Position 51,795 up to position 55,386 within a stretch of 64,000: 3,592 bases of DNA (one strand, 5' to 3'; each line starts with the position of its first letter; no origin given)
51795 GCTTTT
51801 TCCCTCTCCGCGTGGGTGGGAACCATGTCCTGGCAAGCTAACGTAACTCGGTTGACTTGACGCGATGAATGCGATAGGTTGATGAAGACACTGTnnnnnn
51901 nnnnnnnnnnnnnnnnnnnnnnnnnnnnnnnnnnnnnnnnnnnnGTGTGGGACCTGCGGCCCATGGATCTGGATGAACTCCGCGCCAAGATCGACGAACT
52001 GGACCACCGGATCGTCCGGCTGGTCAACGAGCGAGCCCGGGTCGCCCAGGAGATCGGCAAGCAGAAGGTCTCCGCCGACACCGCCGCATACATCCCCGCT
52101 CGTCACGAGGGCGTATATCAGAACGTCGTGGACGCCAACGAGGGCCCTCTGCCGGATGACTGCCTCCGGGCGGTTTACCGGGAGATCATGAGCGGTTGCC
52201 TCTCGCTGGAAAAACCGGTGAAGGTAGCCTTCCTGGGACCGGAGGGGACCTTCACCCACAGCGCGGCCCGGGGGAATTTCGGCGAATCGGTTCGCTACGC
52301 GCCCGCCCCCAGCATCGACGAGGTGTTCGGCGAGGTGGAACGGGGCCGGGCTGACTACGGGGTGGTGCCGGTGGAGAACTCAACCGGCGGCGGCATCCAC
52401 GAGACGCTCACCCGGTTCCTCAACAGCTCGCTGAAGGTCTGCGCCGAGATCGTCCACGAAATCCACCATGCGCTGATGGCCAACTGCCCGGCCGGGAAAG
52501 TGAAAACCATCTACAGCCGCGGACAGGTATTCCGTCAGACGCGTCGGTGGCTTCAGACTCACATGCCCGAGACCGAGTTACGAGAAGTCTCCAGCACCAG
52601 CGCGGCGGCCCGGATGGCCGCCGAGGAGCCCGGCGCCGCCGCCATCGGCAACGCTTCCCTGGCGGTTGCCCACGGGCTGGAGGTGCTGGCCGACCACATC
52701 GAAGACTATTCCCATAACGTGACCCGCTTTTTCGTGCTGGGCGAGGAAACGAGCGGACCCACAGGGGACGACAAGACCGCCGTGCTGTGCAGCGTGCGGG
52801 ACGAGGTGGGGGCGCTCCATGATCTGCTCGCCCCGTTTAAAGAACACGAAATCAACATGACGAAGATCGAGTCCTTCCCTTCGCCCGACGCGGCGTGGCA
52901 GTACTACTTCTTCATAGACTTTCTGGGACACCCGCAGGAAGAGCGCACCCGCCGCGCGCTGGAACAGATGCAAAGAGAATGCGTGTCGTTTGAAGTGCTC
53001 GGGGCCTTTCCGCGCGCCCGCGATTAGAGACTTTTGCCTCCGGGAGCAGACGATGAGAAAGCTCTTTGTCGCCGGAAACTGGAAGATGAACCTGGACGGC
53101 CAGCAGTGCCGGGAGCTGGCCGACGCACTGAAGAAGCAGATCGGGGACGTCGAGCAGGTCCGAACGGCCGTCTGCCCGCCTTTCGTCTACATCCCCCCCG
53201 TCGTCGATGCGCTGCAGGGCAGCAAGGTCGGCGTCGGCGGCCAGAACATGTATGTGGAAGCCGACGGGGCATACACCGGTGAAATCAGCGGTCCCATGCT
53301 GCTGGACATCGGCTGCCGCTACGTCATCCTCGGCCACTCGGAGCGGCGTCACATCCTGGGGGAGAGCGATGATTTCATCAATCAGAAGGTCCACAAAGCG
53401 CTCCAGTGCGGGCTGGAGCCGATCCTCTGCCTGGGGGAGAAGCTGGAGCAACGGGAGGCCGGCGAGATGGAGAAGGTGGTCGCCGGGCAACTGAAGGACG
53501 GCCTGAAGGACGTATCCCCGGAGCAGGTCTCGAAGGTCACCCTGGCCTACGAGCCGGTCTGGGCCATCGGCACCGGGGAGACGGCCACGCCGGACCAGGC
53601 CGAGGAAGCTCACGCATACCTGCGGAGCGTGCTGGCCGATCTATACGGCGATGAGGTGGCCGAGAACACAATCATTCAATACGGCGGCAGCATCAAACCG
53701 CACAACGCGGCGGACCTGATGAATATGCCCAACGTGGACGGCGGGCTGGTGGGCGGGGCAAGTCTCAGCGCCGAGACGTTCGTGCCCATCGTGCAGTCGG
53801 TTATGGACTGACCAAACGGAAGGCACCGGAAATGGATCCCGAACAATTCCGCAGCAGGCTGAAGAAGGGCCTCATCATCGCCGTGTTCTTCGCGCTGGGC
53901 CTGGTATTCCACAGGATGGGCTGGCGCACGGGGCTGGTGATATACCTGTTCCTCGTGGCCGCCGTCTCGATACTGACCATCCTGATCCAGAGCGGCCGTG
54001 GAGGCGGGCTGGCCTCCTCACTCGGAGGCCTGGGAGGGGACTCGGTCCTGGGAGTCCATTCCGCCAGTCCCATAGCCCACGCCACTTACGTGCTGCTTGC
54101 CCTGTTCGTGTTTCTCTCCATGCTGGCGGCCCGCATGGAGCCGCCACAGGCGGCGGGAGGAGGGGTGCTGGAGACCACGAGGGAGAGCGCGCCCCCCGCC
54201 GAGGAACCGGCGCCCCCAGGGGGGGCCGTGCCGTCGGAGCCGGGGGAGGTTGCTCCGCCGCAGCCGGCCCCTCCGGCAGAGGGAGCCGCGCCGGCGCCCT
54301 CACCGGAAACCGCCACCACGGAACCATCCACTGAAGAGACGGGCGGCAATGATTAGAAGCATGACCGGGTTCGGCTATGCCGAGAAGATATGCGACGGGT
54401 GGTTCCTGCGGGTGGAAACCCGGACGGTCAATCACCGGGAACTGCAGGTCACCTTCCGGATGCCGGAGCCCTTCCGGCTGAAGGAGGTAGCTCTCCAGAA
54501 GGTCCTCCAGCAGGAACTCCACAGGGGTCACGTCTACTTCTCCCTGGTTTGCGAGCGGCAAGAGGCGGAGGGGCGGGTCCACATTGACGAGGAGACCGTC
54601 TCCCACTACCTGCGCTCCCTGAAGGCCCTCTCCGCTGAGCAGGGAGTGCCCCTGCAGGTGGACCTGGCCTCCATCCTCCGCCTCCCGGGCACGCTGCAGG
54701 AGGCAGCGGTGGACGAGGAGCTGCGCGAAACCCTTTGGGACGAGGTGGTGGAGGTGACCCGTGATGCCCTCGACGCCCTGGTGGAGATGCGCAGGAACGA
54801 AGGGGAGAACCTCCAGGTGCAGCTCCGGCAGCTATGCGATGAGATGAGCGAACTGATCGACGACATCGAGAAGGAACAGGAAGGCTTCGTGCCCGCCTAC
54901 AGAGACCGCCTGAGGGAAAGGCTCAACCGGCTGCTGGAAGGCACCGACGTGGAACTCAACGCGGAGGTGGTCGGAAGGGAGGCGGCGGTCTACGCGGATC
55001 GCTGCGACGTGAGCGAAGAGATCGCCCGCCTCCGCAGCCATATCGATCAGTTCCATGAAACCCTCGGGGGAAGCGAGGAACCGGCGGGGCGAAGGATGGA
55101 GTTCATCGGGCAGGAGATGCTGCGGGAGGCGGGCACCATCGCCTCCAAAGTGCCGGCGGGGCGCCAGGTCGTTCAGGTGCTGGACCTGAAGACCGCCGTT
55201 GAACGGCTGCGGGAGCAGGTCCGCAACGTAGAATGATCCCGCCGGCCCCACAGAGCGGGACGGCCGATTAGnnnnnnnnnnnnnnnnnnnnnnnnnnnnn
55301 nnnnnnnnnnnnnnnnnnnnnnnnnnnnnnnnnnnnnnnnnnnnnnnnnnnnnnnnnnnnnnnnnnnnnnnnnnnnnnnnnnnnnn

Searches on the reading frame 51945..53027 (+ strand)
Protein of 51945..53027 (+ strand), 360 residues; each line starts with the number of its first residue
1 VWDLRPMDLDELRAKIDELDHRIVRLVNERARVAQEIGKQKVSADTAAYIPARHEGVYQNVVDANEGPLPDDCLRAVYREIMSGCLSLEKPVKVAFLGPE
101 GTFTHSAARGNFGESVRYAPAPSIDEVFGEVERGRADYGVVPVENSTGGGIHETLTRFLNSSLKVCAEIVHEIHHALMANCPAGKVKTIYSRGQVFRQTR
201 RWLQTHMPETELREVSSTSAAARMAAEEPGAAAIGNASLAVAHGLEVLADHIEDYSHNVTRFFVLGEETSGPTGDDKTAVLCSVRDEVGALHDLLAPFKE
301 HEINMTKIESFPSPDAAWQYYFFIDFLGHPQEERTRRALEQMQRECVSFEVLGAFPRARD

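Call 47: search_protein_families(library=pfam, proteins=[window:51945-53027:+], max_evalue=0.00001)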
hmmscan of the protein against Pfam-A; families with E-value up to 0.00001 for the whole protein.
window:51945-53027:+ (360 aa): 3 families
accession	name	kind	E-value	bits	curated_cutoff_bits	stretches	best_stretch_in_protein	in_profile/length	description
PF00800.23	PDT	-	3.7e-58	196.7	25.2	1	94-268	1-179/181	Prephenate dehydratase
PF01817.26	CM_2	-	1.6e-18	67.1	27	1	12-90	1-80/80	Chorismate mutase type II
PF01842.31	ACT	-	2.4e-10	40.4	27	1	279-341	2-63/66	ACT domain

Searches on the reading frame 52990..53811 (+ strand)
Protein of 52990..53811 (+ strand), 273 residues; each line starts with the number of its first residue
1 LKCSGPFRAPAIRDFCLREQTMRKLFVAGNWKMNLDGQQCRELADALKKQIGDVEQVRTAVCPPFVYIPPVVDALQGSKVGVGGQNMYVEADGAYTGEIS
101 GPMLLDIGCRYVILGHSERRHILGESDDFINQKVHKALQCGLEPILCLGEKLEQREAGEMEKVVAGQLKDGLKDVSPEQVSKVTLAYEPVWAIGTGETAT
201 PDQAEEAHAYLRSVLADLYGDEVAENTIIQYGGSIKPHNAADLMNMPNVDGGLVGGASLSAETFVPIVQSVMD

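Call 47: search_protein_families(library=pfam, proteins=[window:52990-53811:+], max_evalue=0.00001)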
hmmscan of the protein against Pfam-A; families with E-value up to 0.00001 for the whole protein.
window:52990-53811:+ (273 aa): 1 family
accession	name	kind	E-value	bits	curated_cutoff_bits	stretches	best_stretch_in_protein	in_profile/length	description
PF00121.24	TIM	-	7.5e-95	317.5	20.1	1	26-270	2-244/245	Triosephosphate isomerase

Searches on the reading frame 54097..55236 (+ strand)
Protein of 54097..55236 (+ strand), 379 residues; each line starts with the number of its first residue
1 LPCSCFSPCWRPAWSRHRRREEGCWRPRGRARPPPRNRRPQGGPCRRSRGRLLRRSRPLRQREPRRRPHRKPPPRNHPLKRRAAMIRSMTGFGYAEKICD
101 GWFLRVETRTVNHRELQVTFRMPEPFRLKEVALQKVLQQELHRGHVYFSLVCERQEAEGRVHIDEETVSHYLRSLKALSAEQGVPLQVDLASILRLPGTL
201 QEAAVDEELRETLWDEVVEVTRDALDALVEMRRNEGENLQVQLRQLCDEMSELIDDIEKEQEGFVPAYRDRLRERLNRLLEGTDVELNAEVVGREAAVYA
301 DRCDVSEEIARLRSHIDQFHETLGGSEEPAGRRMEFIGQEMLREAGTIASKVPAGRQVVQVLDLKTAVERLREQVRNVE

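Call 47: search_protein_families(library=pfam, proteins=[window:54097-55236:+], max_evalue=0.00001)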
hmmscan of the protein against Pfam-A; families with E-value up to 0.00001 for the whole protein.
window:54097-55236:+ (379 aa): 2 families
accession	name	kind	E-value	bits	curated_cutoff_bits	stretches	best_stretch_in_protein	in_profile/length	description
PF03755.18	YicC-like_N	-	1.4e-38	133.2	25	1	86-240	1-155/156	Endoribonuclease YicC-like, N-terminal region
PF08340.16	YicC-like_C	-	7e-34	117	27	1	257-379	1-120/120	Endoribonuclease YicC-like, C-terminal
